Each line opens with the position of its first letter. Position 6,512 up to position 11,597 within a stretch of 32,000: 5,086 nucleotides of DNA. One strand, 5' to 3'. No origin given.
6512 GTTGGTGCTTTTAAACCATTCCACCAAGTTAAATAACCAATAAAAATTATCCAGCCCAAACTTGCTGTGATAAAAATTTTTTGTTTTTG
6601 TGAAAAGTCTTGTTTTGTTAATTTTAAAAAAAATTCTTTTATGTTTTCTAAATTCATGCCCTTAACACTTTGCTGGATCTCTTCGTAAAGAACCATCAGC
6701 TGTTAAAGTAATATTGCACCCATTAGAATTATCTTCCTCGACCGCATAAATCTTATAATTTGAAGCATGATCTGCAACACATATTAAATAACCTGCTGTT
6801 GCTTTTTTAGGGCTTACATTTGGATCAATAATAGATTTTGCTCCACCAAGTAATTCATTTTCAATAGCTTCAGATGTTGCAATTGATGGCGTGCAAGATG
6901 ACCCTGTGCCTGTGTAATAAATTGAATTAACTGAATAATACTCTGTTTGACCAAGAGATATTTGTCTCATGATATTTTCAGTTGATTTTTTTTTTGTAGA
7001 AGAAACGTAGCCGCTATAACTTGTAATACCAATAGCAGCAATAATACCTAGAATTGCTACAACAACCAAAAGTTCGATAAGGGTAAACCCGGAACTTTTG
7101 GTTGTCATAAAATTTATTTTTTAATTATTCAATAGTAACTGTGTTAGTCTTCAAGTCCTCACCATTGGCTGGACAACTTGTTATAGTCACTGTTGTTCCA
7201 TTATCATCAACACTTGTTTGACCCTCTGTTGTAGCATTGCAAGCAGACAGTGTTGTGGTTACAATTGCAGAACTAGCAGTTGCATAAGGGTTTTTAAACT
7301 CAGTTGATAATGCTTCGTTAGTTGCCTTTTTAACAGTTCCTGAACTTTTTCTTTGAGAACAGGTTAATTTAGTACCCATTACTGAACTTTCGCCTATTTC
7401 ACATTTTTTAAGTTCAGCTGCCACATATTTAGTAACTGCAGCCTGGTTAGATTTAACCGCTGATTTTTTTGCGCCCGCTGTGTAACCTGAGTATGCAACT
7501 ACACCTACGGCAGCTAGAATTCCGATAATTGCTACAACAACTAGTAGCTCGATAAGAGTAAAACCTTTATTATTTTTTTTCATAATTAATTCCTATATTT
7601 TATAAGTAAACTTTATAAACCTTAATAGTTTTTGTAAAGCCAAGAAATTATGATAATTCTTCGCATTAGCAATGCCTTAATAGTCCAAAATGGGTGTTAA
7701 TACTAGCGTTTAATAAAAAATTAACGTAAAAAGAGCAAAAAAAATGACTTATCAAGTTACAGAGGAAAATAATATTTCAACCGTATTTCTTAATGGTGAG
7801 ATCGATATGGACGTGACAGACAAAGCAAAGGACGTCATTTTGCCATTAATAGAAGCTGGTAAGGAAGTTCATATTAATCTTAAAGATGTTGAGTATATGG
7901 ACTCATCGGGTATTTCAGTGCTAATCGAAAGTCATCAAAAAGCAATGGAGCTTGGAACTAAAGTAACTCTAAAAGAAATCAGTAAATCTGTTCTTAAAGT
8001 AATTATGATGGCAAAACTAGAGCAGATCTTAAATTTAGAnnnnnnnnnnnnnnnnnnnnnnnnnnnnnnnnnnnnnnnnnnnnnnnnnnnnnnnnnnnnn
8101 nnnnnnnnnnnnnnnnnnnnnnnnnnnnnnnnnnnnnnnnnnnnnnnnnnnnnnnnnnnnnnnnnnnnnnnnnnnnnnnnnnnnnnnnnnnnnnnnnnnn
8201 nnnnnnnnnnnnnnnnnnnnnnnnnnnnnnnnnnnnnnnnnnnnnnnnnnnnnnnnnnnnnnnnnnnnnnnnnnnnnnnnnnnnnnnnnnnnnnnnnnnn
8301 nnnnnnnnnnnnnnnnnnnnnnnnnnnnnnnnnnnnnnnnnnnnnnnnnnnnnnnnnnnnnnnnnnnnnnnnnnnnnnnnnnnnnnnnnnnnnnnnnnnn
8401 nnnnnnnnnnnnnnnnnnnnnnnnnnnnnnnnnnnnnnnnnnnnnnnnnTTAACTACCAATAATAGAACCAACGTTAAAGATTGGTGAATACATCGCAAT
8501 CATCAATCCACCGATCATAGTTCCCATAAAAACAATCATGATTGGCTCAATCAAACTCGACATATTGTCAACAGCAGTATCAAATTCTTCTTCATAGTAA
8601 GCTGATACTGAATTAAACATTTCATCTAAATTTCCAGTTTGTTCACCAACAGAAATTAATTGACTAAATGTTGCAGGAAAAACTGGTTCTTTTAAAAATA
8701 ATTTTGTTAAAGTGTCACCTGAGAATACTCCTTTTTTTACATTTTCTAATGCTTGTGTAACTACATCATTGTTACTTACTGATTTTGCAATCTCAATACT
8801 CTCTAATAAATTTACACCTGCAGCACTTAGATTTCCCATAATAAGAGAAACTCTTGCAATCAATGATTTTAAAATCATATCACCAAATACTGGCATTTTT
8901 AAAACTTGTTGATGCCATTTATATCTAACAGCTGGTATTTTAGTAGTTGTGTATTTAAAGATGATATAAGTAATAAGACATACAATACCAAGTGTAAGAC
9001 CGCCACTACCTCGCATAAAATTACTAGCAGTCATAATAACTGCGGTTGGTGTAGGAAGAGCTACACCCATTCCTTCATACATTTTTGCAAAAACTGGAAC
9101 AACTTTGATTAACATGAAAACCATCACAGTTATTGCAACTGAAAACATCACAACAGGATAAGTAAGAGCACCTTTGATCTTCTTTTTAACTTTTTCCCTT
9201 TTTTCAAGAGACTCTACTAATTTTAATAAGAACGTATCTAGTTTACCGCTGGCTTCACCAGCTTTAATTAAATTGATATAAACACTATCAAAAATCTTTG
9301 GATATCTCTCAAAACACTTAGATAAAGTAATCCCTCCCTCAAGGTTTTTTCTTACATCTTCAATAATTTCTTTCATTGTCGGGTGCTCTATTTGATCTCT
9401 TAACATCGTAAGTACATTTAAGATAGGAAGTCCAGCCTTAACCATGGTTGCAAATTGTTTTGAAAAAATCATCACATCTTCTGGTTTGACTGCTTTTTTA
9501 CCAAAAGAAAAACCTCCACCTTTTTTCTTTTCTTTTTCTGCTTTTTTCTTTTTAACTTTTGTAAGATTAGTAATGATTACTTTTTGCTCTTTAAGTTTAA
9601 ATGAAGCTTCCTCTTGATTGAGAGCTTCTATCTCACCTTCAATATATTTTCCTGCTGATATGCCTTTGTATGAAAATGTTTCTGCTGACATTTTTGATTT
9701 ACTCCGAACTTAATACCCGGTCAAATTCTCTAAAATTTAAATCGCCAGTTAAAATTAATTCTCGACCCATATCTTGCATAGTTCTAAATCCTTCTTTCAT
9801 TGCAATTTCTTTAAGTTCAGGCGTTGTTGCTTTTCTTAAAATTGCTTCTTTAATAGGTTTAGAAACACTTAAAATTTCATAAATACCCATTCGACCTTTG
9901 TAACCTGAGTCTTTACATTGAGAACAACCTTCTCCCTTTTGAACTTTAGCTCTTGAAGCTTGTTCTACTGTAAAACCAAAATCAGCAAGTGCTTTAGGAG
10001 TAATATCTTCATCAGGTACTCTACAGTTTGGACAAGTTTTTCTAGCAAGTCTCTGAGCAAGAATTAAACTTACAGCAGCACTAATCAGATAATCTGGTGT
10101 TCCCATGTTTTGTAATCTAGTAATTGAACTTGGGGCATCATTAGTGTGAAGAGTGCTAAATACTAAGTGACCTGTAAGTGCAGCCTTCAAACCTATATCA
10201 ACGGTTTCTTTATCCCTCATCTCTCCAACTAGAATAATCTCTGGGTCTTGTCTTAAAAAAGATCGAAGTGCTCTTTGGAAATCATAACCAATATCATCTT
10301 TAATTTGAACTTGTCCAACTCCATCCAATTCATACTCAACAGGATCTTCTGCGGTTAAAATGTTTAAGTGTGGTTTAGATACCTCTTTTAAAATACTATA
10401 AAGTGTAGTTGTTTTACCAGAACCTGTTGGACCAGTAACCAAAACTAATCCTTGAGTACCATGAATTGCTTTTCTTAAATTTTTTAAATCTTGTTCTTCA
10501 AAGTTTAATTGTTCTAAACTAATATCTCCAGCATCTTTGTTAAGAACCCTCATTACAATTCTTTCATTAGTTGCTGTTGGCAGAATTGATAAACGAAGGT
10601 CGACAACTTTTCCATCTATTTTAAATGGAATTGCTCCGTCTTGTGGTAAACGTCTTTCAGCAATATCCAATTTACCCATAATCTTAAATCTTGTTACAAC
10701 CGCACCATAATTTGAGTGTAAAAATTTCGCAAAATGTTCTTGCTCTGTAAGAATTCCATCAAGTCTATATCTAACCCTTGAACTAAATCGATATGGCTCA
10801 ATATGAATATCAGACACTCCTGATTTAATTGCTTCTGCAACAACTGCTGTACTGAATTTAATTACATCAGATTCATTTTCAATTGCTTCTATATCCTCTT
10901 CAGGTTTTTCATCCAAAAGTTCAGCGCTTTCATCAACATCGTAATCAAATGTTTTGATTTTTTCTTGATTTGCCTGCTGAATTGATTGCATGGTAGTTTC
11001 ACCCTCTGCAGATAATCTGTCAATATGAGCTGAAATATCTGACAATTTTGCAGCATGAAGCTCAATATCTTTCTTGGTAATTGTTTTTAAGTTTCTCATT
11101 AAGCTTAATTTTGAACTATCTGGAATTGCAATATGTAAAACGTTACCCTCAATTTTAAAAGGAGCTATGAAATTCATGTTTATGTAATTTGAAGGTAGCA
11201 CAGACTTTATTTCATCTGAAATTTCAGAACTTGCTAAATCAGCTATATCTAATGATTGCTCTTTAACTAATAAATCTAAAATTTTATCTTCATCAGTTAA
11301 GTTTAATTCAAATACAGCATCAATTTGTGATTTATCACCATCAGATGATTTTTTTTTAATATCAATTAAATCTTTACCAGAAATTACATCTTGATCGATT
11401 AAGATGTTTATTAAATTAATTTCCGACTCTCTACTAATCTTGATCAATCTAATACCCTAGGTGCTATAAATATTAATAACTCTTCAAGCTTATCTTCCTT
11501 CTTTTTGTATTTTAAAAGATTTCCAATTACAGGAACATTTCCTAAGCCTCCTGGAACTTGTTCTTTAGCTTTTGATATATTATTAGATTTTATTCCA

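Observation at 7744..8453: Partner-switching pair (STAS + RsbW-type kinase) inside a type IV pilus locus, with three sensor phosphatases nearby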

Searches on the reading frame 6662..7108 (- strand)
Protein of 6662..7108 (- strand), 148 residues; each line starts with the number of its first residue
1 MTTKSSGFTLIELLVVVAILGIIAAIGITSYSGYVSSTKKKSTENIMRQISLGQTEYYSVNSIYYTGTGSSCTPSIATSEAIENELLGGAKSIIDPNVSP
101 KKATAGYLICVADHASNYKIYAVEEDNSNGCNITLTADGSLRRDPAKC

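Call 7: search_protein_families(library=pfam, proteins=[window:6662-7108:-], max_evalue=0.01)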
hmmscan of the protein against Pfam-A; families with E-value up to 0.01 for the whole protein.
window:6662-7108:- (148 aa): 1 family
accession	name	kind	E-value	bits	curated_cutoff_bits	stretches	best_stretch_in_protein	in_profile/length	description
PF07963.17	N_methyl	-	2.3e-08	33.7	21.2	1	4-26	3-25/27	Prokaryotic N-terminal methylation motif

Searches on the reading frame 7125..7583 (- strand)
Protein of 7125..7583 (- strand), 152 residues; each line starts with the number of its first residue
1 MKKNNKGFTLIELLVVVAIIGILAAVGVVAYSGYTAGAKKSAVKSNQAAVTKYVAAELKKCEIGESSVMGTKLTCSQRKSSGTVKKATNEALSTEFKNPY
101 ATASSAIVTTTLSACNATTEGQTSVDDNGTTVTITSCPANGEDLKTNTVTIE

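Call 7: search_protein_families(library=pfam, proteins=[window:7125-7583:-], max_evalue=0.01)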
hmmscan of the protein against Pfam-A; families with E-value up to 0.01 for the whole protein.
window:7125-7583:- (152 aa): 1 family
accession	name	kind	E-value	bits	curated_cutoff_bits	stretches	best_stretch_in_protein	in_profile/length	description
PF07963.17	N_methyl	-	1.1e-10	41.1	21.2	1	2-26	1-25/27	Prokaryotic N-terminal methylation motif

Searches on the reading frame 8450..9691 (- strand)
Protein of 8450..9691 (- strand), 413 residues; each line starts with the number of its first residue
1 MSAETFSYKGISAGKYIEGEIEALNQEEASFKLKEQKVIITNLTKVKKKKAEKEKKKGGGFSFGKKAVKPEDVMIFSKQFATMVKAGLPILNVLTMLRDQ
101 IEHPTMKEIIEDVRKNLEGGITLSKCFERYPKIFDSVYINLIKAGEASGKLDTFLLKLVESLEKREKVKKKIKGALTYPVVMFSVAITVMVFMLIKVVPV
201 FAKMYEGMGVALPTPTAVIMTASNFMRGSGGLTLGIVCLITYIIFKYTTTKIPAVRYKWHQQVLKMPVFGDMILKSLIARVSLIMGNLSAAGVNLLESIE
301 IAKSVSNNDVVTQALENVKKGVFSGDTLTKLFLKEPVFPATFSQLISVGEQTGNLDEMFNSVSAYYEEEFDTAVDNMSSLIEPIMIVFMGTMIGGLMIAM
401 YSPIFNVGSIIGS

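Call 7: search_protein_families(library=pfam, proteins=[window:8450-9691:-], max_evalue=0.01)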
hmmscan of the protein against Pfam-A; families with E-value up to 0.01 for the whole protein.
window:8450-9691:- (413 aa): 2 families
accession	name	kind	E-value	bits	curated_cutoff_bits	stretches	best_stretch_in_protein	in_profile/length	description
PF00482.28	T2SSF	-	1.3e-60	203.3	25.2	2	76-199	1-125/125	Type II secretion system (T2SS), protein F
PF10871.13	DUF2748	-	0.003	16.9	25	1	125-204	68-146/439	Protein of unknown function (DUF2748)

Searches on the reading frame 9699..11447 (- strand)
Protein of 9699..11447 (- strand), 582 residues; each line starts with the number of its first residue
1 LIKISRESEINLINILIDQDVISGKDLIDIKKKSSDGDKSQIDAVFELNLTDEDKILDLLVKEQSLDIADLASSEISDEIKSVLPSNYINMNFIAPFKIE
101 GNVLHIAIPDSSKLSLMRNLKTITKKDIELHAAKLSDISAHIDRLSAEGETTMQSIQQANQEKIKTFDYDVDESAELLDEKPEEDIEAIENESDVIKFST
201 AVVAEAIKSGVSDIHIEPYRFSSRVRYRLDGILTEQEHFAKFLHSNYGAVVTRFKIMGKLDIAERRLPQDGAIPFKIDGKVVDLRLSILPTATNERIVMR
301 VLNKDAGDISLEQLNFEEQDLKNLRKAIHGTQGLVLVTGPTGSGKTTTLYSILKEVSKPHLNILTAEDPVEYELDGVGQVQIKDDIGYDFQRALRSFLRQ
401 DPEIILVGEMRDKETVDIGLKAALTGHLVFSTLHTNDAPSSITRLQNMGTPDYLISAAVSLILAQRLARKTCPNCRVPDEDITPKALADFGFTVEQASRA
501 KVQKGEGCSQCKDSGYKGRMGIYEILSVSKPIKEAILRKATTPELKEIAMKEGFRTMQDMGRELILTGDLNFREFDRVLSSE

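Call 7: search_protein_families(library=pfam, proteins=[window:9699-11447:-], max_evalue=0.01)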
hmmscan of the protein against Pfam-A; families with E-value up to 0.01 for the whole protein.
window:9699-11447:- (582 aa): 10 families
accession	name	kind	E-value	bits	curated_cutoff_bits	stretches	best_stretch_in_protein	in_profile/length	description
PF00437.27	T2SSE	-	1.4e-124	415.9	24.9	1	191-576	4-369/370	Type II/IV secretion system protein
PF05157.20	MshEN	-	3.6e-14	53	23.1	1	66-150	3-88/90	MshEN domain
PF13191.12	AAA_16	-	3.9e-05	24.6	32.6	1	324-366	16-57/167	AAA ATPase domain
PF25199.1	nSTAND_NTPase5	-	0.00028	21.2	34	1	326-369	35-79/145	Novel STAND NTPase 5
PF13086.12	AAA_11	-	0.00051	20.3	27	0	317-356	3-41/257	AAA domain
PF13401.12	AAA_22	-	0.00078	20.2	27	1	330-358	3-31/130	AAA domain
PF20720.3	nSTAND3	-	0.002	18.3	27.2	1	330-371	15-56/155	Novel STAND NTPase 3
PF04851.21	ResIII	-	0.0028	18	22.5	1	318-358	9-49/164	Type III restriction enzyme, res subunit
PF13476.12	AAA_23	-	0.0061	17.7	27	1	324-352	17-39/201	AAA domain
PF13173.12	AAA_14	-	0.01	16.3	27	0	334-373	4-44/129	AAA domain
